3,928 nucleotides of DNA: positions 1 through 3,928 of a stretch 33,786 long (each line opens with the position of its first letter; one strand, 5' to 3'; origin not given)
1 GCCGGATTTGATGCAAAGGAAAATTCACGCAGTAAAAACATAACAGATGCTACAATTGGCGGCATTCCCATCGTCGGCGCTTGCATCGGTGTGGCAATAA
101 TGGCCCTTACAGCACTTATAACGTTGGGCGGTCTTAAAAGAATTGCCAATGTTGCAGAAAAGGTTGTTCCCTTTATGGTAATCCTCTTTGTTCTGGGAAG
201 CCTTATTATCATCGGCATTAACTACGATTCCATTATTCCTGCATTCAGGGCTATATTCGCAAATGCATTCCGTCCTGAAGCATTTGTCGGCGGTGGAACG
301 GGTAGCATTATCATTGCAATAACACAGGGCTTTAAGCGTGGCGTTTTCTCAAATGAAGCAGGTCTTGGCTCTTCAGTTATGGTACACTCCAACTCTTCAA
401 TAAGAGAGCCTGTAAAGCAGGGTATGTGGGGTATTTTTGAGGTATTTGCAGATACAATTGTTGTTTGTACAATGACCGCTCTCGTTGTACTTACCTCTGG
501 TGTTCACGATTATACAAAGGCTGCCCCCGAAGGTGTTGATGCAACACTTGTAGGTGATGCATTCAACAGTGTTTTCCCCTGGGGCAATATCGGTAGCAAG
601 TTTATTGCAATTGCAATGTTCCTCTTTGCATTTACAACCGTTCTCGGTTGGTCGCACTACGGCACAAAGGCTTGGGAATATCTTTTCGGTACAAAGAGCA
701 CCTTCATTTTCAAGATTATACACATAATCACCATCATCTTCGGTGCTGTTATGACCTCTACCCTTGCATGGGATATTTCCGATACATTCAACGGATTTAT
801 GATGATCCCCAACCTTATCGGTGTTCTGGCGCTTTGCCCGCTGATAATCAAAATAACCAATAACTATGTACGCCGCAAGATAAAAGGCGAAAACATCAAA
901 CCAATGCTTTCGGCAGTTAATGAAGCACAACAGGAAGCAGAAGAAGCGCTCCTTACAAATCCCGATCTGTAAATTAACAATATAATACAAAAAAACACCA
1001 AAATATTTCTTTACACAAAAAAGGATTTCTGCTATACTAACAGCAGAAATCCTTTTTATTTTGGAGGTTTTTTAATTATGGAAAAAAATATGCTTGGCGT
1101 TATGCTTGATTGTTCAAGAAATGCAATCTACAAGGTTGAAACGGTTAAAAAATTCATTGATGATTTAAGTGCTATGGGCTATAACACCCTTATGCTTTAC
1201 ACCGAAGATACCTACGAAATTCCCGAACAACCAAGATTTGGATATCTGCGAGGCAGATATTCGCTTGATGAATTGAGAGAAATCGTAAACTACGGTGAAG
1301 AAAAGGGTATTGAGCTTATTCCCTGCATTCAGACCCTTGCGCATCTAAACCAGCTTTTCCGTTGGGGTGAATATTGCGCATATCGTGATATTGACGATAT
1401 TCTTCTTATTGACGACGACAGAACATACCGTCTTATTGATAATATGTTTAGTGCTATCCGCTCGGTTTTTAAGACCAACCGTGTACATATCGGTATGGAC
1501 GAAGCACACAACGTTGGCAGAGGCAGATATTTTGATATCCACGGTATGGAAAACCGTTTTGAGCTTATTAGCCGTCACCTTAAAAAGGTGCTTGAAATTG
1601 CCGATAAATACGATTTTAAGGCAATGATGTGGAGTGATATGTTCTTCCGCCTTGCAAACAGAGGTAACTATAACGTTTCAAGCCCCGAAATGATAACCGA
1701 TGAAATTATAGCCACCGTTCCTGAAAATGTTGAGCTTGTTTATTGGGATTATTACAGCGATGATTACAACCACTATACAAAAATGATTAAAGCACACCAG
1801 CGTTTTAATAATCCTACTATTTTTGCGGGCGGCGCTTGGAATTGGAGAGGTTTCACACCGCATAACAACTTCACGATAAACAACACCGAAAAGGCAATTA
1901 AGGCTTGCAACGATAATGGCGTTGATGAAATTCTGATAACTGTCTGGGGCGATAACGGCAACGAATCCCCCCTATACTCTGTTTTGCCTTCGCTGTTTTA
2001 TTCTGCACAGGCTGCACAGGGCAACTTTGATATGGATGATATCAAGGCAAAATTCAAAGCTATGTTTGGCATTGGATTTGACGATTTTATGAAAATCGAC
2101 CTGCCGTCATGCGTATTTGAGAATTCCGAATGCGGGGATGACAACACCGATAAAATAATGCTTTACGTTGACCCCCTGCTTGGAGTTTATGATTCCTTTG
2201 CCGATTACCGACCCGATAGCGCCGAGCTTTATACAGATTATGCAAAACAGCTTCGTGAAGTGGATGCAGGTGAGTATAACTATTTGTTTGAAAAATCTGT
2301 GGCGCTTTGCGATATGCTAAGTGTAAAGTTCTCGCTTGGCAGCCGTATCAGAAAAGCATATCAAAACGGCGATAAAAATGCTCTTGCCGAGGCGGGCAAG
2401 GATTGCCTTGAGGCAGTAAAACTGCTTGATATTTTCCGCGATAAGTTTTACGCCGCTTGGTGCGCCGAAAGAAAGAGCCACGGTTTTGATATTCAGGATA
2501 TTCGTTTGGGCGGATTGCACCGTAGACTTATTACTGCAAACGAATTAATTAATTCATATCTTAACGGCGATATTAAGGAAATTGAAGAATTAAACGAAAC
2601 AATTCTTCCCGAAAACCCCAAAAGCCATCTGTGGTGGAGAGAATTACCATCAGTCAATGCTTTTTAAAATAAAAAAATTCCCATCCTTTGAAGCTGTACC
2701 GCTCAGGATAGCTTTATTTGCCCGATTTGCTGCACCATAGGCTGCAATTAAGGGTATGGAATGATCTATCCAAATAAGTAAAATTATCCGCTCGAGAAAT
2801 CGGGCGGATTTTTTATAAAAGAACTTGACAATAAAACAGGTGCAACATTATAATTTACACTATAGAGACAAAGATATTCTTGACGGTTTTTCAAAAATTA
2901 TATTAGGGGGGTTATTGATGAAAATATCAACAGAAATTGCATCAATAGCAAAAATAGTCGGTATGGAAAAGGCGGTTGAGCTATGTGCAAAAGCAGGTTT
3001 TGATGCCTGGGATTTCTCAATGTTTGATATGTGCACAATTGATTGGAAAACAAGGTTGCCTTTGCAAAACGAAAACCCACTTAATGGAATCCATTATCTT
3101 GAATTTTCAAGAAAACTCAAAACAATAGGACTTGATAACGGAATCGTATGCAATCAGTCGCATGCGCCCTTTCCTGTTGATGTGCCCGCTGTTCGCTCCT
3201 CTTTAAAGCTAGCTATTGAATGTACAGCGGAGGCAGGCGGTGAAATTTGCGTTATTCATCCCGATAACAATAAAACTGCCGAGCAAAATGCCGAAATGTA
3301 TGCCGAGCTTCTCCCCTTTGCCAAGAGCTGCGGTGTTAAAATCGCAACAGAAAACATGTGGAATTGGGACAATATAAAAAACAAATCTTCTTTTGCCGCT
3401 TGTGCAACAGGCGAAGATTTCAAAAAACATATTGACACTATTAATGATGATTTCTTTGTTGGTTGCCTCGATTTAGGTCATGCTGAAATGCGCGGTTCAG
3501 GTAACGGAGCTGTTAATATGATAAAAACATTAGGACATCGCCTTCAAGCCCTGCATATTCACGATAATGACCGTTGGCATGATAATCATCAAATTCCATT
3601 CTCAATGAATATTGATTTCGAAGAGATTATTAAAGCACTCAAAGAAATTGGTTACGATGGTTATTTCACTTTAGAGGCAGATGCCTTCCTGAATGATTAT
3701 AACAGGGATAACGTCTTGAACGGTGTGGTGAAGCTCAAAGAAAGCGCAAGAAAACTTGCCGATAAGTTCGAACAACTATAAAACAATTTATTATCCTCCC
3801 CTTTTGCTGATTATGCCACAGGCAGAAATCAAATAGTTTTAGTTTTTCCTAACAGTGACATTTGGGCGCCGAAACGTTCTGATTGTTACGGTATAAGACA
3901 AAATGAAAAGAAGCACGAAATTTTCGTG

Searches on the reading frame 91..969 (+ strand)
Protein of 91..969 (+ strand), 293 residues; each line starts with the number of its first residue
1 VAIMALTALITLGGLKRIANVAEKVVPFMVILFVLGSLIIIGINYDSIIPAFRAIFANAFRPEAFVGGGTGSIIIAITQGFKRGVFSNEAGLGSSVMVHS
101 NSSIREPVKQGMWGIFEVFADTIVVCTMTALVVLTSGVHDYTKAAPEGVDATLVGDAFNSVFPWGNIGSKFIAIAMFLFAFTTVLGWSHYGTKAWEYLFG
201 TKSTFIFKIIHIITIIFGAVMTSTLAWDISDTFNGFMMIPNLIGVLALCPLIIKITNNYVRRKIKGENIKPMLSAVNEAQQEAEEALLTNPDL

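Call 58: search_protein_families(library=pfam, proteins=[window:91-969:+], max_evalue=0.00001)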
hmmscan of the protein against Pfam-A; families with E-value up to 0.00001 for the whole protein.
window:91-969:+ (293 aa): 1 family
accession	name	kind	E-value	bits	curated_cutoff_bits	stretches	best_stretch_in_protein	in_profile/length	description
PF01235.23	Na_Ala_symp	-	5.5e-81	273.3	24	1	2-267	139-387/392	Sodium:alanine symporter family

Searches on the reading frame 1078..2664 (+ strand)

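Call 58: search_protein_families(library=pfam, proteins=[window:1078-2664:+], max_evalue=0.00001)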
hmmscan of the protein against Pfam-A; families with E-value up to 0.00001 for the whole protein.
window:1078-2664:+ (529 aa): 2 families
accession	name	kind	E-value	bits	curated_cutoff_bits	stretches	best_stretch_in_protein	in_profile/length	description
PF18088.7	Glyco_H_20C_C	-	1.9e-44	152.3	27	1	335-516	1-186/194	Glycoside Hydrolase 20C C-terminal domain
PF00728.28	Glyco_hydro_20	-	2.5e-16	60.4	22.3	1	7-212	5-228/348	Glycosyl hydrolase family 20, catalytic domain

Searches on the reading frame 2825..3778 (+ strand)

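Call 58: search_protein_families(library=pfam, proteins=[window:2825-3778:+], max_evalue=0.00001)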
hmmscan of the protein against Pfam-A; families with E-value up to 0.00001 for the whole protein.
window:2825-3778:+ (318 aa): 1 family
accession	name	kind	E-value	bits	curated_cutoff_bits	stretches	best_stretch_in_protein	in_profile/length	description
PF01261.30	AP_endonuc_2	-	3.5e-28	99.4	31.1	1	51-286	1-230/249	Xylose isomerase-like TIM barrel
